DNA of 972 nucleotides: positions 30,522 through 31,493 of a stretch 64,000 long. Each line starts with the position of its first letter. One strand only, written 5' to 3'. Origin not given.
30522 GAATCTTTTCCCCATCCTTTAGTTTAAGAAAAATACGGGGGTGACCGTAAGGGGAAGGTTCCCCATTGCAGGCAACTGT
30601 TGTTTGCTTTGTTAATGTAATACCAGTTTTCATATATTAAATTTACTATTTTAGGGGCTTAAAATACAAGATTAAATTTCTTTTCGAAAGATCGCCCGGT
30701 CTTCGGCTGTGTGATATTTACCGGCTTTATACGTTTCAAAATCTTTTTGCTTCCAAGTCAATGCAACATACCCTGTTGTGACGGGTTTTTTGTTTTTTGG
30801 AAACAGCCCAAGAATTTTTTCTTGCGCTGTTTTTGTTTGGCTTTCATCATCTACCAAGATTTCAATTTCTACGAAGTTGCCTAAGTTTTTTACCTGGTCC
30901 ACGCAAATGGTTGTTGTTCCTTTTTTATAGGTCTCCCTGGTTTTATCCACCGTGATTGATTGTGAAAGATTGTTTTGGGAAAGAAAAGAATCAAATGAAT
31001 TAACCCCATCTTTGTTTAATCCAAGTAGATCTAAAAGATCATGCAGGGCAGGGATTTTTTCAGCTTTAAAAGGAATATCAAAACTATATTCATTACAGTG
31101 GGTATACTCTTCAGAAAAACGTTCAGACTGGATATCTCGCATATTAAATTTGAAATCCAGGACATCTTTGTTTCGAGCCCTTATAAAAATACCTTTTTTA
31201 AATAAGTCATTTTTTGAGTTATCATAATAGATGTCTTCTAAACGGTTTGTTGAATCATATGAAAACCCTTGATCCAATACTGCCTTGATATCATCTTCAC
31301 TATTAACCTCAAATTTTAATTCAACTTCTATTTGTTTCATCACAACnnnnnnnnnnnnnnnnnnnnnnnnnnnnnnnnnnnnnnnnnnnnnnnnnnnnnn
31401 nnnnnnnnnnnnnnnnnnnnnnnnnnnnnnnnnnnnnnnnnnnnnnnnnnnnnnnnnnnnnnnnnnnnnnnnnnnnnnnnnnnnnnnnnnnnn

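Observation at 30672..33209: Apparent operon: 620-aa secreted Cys-rich protein followed (3-nt gap) by a CYTH-domain protein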

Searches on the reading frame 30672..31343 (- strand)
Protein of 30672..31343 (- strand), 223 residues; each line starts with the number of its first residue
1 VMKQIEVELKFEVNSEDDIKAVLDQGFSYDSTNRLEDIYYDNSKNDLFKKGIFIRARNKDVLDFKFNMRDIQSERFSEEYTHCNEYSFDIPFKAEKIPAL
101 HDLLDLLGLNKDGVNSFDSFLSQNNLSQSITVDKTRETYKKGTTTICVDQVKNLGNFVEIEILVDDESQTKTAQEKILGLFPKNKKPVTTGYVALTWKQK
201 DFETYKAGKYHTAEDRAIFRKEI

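Call 3: search_protein_families(library=pfam, proteins=[window:30672-31343:-], max_evalue=0.1)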
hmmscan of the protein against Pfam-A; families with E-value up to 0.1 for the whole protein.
window:30672-31343:- (223 aa): 1 family
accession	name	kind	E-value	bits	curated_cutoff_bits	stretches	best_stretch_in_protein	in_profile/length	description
PF01928.26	CYTH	-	6.2e-20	72.2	23.2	1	5-185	2-174/179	CYTH domain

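Call 4: search_protein_families(library=ncbifam, proteins=[window:30672-31343:-], max_evalue=0.1)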
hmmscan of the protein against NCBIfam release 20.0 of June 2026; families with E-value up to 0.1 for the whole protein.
window:30672-31343:- (223 aa): 1 family
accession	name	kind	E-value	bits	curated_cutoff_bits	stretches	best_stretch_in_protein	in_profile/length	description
TIGR00318.1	cyaB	equivalog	2.3e-12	47.1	57.95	1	93-180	66-153/174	class IV adenylate cyclase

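Call 7: find_homologous_proteins(query=window:30672-31343:-, max_evalue=0.001)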
Query window:30672-31343:- (223 aa): 21 proteins with E <= 0.001 among 145 candidates.
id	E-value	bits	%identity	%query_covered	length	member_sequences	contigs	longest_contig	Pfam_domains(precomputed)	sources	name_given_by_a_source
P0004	1.0e-141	488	100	100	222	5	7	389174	PF01928.27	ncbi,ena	-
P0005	1.3e-124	432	87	100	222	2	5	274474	PF01928.27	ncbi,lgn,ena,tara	tara:strand:- start:75321 stop:75989 length:669 start_codon:yes stop_codon:yes gene_type:complete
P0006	1.8e-122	425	87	99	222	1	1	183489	PF01928.27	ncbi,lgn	-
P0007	2.5e-108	379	79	99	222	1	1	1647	PF01928.27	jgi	-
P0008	1.0e-104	367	74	98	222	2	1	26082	PF01928.27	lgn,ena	-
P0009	4.3e-102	358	73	99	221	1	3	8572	PF01928.27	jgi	jgi:predicted adenylyl cyclase CyaB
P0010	1.7e-43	167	41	98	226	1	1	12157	PF01928.27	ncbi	-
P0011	4.7e-39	152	38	98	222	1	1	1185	PF01928.27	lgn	-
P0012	7.3e-38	149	39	98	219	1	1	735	PF01928.27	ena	-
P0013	7.7e-36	142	40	100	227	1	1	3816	PF01928.27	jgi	jgi:adenylate cyclase class IV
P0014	6.6e-35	139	38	99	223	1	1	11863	PF01928.27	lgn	-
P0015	1.1e-32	132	35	99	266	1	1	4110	PF01928.27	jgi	-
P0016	6.1e-31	126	39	96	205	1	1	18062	PF01928.27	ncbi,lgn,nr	ncbi:CYTH domain-containing protein [Candidatus Woesearchaeota archaeon]|nr:CYTH domain-containing p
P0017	1.3e-29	122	39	96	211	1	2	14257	PF01928.27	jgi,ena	-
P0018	1.3e-29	122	39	96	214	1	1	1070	PF01928.27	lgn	-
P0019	2.7e-29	121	35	96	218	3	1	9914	PF01928.27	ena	-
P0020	8.5e-29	119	39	95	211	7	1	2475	PF01928.27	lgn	-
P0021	2.2e-26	111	34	97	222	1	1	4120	PF01928.27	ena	-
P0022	1.0e-24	106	40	72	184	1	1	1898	PF01928.27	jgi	-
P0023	1.8e-23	102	34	95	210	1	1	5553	PF01928.27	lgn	-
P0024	2.7e-5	42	43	28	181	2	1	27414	PF01928.27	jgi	jgi:adenylate cyclase class 2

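Call 8: find_encoding_contigs(protein=P0005, flank=8000, max_places=4)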
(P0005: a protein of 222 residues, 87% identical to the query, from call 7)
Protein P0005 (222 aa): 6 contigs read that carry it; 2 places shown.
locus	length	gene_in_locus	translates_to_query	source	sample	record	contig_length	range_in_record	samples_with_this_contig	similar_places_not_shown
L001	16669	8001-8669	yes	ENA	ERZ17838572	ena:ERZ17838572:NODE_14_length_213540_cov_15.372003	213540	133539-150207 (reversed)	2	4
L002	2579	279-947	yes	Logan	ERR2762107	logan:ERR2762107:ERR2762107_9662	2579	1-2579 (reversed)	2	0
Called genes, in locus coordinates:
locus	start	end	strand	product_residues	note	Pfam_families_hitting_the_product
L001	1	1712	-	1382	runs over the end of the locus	PF04563:RNA_pol_Rpb2_1, PF04561:RNA_pol_Rpb2_2, PF04565:RNA_pol_Rpb2_3, PF10385:RNA_pol_Rpb2_45, PF00562:RNA_pol_Rpb2_6, PF04560:RNA_pol_Rpb2_7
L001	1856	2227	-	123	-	PF16320:Ribosomal_L12_N, PF00542:Ribosomal_L12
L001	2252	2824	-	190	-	PF00466:Ribosomal_L10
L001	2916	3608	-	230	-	PF00687:Ribosomal_L1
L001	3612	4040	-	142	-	PF03946:Ribosomal_L11_N, PF00298:Ribosomal_L11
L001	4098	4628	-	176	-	PF02357:NusG, PF00467:KOW (weak)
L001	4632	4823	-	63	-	PF00584:SecE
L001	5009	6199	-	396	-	PF00009:GTP_EFTU, PF03144:GTP_EFTU_D2, PF03143:GTP_EFTU_D3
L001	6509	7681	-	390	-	PF00155:Aminotran_1_2, PF01041:DegT_DnrJ_EryC1, PF01212:Beta_elim_lyase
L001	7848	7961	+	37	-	-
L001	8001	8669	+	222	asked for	PF01928:CYTH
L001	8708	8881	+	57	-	PF10276:zf-CHCC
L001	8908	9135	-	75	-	-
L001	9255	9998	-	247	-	-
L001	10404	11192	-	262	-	PF13085:Fer2_3, PF13183:Fer4_8 (faint), PF13237:Fer4_10 (weak), PF13534:Fer4_17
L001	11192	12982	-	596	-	PF00890:FAD_binding_2, PF07992:Pyr_redox_2 (faint), PF02910:Succ_DH_flav_C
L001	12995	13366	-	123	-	PF01127:Sdh_cyt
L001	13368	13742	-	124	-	PF01127:Sdh_cyt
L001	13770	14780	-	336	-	PF00106:adh_short (weak), PF01073:3Beta_HSD, PF01370:Epimerase, PF02719:Polysacc_synt_2, PF04321:RmlD_sub_bind, PF07993:NAD_binding_4 (faint), PF08659:KR (weak), PF16363:GDP_Man_Dehyd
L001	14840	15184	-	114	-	-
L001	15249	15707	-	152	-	PF07750:GcrA (weak)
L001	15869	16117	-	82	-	-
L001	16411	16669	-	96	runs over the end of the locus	PF00126:HTH_1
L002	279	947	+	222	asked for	PF01928:CYTH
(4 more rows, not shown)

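Call 9: find_encoding_contigs(protein=P0006, flank=8000, max_places=3)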
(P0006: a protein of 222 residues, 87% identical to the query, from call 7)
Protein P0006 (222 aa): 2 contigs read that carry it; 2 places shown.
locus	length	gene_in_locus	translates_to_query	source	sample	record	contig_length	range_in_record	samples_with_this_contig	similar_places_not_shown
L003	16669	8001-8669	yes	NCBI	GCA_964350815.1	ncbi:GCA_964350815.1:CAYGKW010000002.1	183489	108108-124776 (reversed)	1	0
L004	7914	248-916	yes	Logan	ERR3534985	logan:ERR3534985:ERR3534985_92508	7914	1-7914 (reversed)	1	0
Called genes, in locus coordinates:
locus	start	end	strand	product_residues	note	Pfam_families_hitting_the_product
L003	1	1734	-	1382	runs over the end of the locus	PF04563:RNA_pol_Rpb2_1, PF04561:RNA_pol_Rpb2_2, PF04565:RNA_pol_Rpb2_3, PF10385:RNA_pol_Rpb2_45, PF00562:RNA_pol_Rpb2_6, PF04560:RNA_pol_Rpb2_7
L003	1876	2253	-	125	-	PF16320:Ribosomal_L12_N, PF00542:Ribosomal_L12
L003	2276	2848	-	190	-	PF00466:Ribosomal_L10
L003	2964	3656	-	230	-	PF00687:Ribosomal_L1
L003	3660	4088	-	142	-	PF03946:Ribosomal_L11_N, PF00298:Ribosomal_L11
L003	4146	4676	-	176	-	PF02357:NusG, PF00467:KOW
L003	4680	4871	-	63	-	PF00584:SecE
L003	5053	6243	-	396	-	PF00009:GTP_EFTU, PF03144:GTP_EFTU_D2, PF03143:GTP_EFTU_D3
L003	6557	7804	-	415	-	PF00155:Aminotran_1_2, PF01041:DegT_DnrJ_EryC1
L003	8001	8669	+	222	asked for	PF01928:CYTH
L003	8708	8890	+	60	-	PF10276:zf-CHCC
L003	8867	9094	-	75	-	-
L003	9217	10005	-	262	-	PF13085:Fer2_3, PF13183:Fer4_8 (faint), PF13237:Fer4_10 (weak), PF13534:Fer4_17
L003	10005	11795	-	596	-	PF00890:FAD_binding_2, PF07992:Pyr_redox_2 (faint), PF02910:Succ_DH_flav_C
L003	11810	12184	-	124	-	PF01127:Sdh_cyt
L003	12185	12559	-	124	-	PF01127:Sdh_cyt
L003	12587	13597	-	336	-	PF00106:adh_short (weak), PF01073:3Beta_HSD, PF01370:Epimerase, PF02719:Polysacc_synt_2, PF04321:RmlD_sub_bind, PF07993:NAD_binding_4 (faint), PF08659:KR (weak), PF16363:GDP_Man_Dehyd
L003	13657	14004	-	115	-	-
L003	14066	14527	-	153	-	PF07750:GcrA (weak)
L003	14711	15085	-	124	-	-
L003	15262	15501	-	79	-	PF00126:HTH_1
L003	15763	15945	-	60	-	PF03884:YacG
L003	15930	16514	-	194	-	PF02545:Maf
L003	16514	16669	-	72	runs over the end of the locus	PF01176:eIF-1a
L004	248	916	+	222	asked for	PF01928:CYTH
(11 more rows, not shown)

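Call 20: find_encoding_contigs(protein=P0008, flank=8000, max_places=2)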
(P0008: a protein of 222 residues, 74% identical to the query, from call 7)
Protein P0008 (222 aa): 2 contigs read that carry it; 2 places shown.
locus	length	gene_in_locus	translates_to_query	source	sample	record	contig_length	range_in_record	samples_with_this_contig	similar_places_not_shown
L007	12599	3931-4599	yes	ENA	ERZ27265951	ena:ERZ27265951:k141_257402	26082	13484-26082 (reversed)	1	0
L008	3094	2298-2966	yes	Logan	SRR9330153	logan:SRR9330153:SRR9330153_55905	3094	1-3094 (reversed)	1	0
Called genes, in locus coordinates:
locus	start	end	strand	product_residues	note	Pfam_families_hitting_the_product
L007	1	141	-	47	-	?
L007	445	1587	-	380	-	PF00155:Aminotran_1_2 (weak), PF01041:DegT_DnrJ_EryC1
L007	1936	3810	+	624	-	-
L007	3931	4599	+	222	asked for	PF01928:CYTH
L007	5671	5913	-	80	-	-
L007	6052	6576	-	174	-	-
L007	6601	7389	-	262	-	PF13085:Fer2_3, PF13183:Fer4_8 (faint), PF13237:Fer4_10 (weak), PF13534:Fer4_17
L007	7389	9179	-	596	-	PF00890:FAD_binding_2, PF02910:Succ_DH_flav_C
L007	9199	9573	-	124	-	PF01127:Sdh_cyt, PF05328:CybS (faint)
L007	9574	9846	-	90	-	PF01127:Sdh_cyt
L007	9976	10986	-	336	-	PF00106:adh_short (weak), PF01073:3Beta_HSD, PF01370:Epimerase, PF02719:Polysacc_synt_2, PF04321:RmlD_sub_bind, PF07993:NAD_binding_4 (faint), PF08659:KR (weak), PF16363:GDP_Man_Dehyd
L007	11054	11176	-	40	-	-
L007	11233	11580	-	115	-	-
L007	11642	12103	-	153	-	PF07750:GcrA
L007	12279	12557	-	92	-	-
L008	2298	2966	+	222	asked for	PF01928:CYTH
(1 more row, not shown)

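Call 21: find_encoding_contigs(protein=P0009, flank=8000, max_places=3)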
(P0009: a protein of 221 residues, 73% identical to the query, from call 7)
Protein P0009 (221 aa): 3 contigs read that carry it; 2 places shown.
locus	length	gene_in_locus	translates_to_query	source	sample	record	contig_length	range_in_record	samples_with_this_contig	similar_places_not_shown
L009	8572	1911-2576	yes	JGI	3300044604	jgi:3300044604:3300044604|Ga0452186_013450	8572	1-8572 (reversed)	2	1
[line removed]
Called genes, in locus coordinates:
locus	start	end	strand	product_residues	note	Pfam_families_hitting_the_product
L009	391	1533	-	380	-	PF00155:Aminotran_1_2, PF01041:DegT_DnrJ_EryC1, PF01212:Beta_elim_lyase (weak)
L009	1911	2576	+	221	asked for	PF01928:CYTH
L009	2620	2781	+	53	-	PF10276:zf-CHCC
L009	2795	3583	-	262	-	PF13085:Fer2_3, PF13183:Fer4_8 (faint), PF13237:Fer4_10 (weak), PF13534:Fer4_17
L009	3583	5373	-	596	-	PF00890:FAD_binding_2, PF07992:Pyr_redox_2 (weak), PF02910:Succ_DH_flav_C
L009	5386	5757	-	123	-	PF01127:Sdh_cyt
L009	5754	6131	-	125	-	PF01127:Sdh_cyt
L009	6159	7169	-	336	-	PF00106:adh_short (weak), PF01073:3Beta_HSD, PF01370:Epimerase, PF02719:Polysacc_synt_2, PF04321:RmlD_sub_bind, PF07993:NAD_binding_4 (faint), PF08659:KR (weak), PF16363:GDP_Man_Dehyd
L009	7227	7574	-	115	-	-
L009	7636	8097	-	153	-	PF07750:GcrA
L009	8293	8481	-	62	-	-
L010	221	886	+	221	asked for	PF01928:CYTH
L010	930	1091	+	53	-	PF10276:zf-CHCC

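Call 22: find_encoding_contigs(protein=P0010, flank=8000, max_places=2)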
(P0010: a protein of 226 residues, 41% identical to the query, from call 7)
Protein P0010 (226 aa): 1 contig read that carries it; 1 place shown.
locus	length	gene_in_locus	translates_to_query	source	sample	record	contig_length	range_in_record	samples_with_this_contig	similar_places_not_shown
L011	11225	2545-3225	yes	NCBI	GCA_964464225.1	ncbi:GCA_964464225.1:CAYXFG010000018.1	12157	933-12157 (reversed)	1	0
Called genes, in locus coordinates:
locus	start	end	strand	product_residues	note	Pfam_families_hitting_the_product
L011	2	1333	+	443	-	?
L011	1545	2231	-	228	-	-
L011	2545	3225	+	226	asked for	PF01928:CYTH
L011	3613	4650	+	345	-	PF10977:DUF2797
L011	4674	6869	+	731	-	PF02310:B12-binding (weak), PF04055:Radical_SAM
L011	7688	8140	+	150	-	PF00436:SSB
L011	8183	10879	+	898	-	PF00521:DNA_topoisoIV, PF03989:DNA_gyraseA_C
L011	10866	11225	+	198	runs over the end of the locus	-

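Call 23: find_encoding_contigs(protein=P0014, flank=8000, max_places=2)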
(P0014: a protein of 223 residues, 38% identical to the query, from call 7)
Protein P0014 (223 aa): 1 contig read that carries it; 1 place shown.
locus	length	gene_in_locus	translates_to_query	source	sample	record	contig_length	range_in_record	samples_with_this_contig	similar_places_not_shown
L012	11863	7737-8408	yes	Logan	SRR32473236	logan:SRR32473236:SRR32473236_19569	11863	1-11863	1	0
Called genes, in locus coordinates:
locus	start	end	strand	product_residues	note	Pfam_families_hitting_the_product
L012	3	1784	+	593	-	?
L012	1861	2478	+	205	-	-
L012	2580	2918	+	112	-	-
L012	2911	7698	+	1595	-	PF00317:Ribonuc_red_lgN, PF02867:Ribonuc_red_lgC, PF01725:Ham1p_like, PF00317:Ribonuc_red_lgN, PF02867:Ribonuc_red_lgC, PF12637:TSCPD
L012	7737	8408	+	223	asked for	PF01928:CYTH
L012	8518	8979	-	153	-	-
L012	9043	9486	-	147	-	-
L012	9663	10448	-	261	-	PF00069:Pkinase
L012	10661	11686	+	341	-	-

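Call 30: find_related_loci(query=A2, collection=genome_contigs, flank=6000)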
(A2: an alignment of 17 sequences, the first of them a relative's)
Query A2 (222 aa) in genome_contigs; peptide patterns used: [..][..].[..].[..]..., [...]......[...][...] (x = any residue, [..] = any of these).
257 stretches matched a pattern; 23 encode a relative of the query (tblastn E <= 1e-3); 23 distinct loci.
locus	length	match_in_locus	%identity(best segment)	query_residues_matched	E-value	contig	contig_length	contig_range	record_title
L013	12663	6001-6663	87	1-221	2e-123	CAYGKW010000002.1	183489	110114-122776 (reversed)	MAG TPA_asm: uncultured Rhizobiaceae bacterium isolate ERP117304_co1_149 genome assembly, contig: NODE_85_length_183489_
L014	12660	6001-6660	37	2-214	7e-40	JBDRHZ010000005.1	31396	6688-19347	MAG: Patescibacteria group bacterium isolate MEGAHIT-group-1.556 k141_3664716, whole genome shotgun sequence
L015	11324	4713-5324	39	4-216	2e-38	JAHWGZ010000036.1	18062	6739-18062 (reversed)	MAG: Candidatus Woesearchaeota archaeon isolate FT1_228 k127_35490473, whole genome shotgun sequence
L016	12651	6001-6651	36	2-219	3e-38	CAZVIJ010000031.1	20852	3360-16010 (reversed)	MAG TPA_asm: uncultured Candidatus Saccharibacteria bacterium isolate SRP257259_co1_129 genome assembly, contig: NODE_29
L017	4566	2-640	34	2-221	9e-37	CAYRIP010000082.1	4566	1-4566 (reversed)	MAG TPA_asm: uncultured archaeon isolate SRP214966_co2_17 genome assembly, contig: NODE_39438_length_4566_cov_4.813789,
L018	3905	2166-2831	33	1-222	4e-37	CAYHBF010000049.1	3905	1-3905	MAG TPA_asm: uncultured Candidatus Saccharibacteria bacterium isolate ERP119294_co2_146 genome assembly, contig: k141_30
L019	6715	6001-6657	36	2-221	8e-36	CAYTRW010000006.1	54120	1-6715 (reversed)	MAG TPA_asm: uncultured Pseudomonadota bacterium isolate SRP257259_co1_342 genome assembly, contig: NODE_551_length_5412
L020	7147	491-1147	35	1-219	4e-35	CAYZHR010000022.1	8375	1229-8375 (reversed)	MAG TPA_asm: uncultured Candidatus Saccharibacteria bacterium isolate binchicken_co387_45 genome assembly, contig: NODE_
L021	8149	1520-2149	34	1-215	1e-34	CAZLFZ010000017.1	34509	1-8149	MAG TPA_asm: uncultured archaeon isolate binchicken_co262_246 genome assembly, contig: NODE_1082_length_34509_cov_14.736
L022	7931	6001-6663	32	2-222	7e-33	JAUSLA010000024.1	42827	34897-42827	MAG: bacterium isolate E14_metabat.bin.93 E14_k141_291403, whole genome shotgun sequence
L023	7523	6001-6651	33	1-214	4e-32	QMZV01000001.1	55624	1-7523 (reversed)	MAG: Candidatus Aenigmatarchaeota archaeon isolate B34_G15 B34_Guay15_scaffold_00019, whole genome shotgun sequence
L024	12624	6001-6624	37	4-216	6e-40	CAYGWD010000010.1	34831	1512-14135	MAG TPA_asm: uncultured archaeon isolate ERP119294_co1_153 genome assembly, contig: NODE_1326_length_34831_cov_13.622642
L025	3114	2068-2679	31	2-209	8e-27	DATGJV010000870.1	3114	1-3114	MAG TPA_asm: Ktedonobacteraceae bacterium isolate SMAG_U9842 k141_201549, whole genome shotgun sequence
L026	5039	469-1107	30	4-214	4e-25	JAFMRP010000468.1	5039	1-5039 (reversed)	MAG: Ktedonobacteraceae bacterium isolate Bacteria.bin_36 NODE_11413_length_5039_cov_0.979260, whole genome shotgun sequ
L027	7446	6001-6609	34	4-210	2e-24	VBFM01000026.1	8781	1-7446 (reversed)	MAG: Chloroflexi bacterium isolate CF_52 14_1009_12_20cm_scaffold_4371, whole genome shotgun sequence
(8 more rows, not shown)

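Call 36: find_encoding_contigs(protein=P0007, flank=8000, max_places=3)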
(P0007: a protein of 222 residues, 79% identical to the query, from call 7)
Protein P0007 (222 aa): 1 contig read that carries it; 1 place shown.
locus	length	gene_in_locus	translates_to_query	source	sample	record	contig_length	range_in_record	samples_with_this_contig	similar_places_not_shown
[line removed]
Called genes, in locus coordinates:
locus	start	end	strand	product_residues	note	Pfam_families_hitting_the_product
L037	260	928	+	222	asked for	PF01928:CYTH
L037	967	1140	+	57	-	PF10276:zf-CHCC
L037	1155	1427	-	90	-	-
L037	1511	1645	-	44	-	?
